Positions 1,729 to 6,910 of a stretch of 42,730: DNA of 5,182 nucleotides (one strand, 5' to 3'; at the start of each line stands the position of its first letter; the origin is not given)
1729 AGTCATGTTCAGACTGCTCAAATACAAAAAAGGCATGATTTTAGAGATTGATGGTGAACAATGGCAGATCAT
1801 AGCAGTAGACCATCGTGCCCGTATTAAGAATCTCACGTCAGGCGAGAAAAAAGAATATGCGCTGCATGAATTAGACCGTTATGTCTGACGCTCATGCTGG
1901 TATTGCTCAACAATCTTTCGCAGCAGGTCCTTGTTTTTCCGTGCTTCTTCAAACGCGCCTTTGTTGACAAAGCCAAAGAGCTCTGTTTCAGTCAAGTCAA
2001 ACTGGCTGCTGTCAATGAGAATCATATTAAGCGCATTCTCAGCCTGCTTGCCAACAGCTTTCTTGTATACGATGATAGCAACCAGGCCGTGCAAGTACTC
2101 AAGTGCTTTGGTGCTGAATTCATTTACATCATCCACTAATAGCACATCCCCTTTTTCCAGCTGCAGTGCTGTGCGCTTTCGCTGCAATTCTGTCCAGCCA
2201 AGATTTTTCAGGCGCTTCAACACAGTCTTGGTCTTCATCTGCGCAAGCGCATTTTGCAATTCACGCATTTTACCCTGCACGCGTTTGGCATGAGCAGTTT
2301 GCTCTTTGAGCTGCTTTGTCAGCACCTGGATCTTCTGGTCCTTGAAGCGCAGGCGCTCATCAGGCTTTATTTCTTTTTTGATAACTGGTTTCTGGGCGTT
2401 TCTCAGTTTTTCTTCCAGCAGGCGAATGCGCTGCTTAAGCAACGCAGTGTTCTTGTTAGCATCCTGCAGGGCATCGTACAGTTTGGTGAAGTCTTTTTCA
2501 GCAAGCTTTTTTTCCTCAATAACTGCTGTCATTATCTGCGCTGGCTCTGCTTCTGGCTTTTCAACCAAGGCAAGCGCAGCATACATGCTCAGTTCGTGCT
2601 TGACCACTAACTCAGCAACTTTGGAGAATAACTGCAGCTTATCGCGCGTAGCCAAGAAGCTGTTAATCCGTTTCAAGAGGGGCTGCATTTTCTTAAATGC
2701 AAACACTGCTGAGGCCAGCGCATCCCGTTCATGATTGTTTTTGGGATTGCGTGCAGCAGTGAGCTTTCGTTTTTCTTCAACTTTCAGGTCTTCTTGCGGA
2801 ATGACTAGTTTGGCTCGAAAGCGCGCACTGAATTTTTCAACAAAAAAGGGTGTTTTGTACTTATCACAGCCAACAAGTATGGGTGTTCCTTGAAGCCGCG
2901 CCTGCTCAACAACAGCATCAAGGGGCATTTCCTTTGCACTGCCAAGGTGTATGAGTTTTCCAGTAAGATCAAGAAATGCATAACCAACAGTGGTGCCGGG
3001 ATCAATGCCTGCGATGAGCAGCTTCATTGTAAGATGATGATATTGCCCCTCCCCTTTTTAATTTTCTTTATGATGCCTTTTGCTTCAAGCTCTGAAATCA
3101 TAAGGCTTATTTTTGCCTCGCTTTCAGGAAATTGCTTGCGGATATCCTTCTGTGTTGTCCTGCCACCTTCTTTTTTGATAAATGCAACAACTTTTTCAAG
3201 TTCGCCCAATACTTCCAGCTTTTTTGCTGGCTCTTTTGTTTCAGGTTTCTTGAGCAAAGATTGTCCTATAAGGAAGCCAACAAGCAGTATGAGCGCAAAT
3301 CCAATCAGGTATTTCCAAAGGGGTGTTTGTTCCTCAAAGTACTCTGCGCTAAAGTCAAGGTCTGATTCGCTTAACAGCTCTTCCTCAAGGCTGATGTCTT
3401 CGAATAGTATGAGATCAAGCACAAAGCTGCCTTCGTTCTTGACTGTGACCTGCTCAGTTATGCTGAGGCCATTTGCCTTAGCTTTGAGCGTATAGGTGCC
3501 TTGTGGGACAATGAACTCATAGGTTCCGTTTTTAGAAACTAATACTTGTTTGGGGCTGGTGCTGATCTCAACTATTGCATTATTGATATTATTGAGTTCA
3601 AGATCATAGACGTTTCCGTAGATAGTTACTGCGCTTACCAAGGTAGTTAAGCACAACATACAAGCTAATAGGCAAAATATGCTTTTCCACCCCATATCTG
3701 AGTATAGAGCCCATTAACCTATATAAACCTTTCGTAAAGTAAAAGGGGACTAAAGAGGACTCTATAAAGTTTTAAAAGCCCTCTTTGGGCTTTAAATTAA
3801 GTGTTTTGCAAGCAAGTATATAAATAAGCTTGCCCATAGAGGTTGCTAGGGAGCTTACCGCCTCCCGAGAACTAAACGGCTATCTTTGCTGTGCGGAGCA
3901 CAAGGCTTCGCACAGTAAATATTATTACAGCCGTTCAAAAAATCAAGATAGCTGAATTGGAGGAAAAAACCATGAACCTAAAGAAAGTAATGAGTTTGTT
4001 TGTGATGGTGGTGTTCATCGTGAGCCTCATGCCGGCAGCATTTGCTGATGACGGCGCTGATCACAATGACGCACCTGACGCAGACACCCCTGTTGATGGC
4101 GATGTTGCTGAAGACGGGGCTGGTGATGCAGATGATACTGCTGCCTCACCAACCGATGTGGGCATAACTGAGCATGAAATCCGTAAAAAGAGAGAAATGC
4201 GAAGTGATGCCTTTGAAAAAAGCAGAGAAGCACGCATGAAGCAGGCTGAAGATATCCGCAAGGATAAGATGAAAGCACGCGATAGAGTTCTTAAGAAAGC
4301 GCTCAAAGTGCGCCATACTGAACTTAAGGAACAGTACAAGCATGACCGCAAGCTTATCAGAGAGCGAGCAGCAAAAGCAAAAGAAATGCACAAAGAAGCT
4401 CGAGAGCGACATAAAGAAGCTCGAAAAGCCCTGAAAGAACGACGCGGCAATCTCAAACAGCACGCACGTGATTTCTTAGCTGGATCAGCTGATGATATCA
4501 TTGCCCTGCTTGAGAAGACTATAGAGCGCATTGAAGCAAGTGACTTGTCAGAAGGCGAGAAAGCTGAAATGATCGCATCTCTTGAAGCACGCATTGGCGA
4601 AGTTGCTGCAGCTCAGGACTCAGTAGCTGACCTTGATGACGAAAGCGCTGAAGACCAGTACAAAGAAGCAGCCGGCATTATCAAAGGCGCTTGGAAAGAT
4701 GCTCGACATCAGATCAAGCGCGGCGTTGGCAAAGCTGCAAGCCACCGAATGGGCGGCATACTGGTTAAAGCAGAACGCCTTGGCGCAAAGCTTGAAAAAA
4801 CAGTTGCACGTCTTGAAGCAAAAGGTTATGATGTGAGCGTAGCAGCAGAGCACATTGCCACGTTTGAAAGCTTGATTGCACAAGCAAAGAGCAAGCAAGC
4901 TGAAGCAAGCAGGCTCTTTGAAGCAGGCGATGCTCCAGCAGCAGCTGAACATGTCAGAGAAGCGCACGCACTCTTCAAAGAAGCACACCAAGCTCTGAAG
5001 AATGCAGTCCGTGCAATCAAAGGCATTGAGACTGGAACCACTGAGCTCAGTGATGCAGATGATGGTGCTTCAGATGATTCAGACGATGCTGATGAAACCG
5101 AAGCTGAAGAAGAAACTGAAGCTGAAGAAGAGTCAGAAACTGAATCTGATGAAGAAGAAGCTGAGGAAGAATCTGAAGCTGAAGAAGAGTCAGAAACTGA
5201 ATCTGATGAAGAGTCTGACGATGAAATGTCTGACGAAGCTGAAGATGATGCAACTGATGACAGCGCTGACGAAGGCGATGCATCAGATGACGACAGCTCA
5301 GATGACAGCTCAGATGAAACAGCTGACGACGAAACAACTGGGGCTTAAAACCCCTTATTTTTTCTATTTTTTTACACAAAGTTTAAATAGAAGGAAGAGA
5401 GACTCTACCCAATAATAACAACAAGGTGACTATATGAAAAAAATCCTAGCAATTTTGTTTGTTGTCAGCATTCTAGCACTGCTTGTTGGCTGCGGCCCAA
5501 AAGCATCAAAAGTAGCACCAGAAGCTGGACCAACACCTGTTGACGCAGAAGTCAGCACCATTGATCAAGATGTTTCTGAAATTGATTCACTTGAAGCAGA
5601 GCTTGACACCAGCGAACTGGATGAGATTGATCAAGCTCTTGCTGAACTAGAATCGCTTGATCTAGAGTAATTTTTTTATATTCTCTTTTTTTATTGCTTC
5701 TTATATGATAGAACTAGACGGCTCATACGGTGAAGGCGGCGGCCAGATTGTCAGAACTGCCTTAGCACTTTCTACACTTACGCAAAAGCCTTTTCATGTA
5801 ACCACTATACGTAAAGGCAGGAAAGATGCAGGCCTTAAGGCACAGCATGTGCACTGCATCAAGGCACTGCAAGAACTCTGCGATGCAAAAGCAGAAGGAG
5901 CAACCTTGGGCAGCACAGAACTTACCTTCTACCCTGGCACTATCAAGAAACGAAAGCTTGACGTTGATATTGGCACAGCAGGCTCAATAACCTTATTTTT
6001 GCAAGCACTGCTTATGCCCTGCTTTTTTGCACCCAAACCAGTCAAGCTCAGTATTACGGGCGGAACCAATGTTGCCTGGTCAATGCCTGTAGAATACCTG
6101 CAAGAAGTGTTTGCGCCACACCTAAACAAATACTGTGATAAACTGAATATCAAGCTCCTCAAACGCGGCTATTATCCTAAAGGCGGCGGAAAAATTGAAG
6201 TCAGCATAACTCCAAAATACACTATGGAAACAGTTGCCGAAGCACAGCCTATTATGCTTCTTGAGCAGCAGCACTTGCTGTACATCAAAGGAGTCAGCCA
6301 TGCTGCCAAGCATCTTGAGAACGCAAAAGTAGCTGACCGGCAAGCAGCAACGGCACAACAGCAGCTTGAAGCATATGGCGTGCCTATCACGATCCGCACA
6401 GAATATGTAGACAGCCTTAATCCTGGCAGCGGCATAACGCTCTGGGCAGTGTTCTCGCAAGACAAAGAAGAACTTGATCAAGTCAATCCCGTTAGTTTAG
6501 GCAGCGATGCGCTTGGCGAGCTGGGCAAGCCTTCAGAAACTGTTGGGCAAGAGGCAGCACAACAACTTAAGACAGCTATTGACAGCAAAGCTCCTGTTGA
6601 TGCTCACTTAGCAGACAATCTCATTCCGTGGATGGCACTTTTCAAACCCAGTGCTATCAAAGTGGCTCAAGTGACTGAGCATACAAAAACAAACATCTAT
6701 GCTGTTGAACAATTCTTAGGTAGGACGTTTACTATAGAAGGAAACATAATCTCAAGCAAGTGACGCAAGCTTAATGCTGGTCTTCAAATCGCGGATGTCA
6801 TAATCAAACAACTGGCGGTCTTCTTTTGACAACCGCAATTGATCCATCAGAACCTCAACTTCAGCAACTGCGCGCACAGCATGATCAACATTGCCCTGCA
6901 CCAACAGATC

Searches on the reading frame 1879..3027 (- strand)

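Call 9: search_protein_families(library=pfam, proteins=[window:1879-3027:-], max_evalue=0.001)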
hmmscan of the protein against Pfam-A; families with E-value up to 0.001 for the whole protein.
window:1879-3027:- (382 aa): 1 family
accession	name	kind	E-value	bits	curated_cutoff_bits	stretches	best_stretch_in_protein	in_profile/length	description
PF04312.18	DUF460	-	5e-32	110.9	28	1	2-107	30-135/135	Protein of unknown function (DUF460)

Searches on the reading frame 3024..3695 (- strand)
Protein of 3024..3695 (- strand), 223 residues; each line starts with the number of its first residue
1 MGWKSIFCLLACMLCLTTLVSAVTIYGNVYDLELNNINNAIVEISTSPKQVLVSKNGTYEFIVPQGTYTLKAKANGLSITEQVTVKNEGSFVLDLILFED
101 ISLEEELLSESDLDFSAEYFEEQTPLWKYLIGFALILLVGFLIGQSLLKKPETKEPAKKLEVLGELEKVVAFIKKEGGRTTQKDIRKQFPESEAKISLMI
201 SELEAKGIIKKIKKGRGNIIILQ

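Call 37: search_protein_families(library=pfam, proteins=[window:3024-3695:-], max_evalue=0.001)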
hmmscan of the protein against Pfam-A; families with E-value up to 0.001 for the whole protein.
window:3024-3695:- (223 aa): 2 families
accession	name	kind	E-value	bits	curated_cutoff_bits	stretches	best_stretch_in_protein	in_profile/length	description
PF24034.1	DUF7343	-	1.5e-16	60.4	27.6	1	164-222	3-61/62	Domain of unknown function (DUF7343)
PF13620.12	CarboxypepD_reg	-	3.4e-07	31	32.3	1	24-94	1-78/82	Carboxypeptidase regulatory-like domain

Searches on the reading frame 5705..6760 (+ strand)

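Call 9: search_protein_families(library=pfam, proteins=[window:5705-6760:+], max_evalue=0.001)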
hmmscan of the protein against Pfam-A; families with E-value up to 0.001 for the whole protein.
window:5705-6760:+ (352 aa): 2 families
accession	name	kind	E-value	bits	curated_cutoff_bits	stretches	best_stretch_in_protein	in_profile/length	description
PF01137.26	RTC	-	1.6e-80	269.9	27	1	8-344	1-221/221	RNA 3'-terminal phosphate cyclase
PF05189.18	RTC_insert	-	2.4e-15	57.2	23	1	188-292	3-101/102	RNA 3'-terminal phosphate cyclase (RTC), insert domain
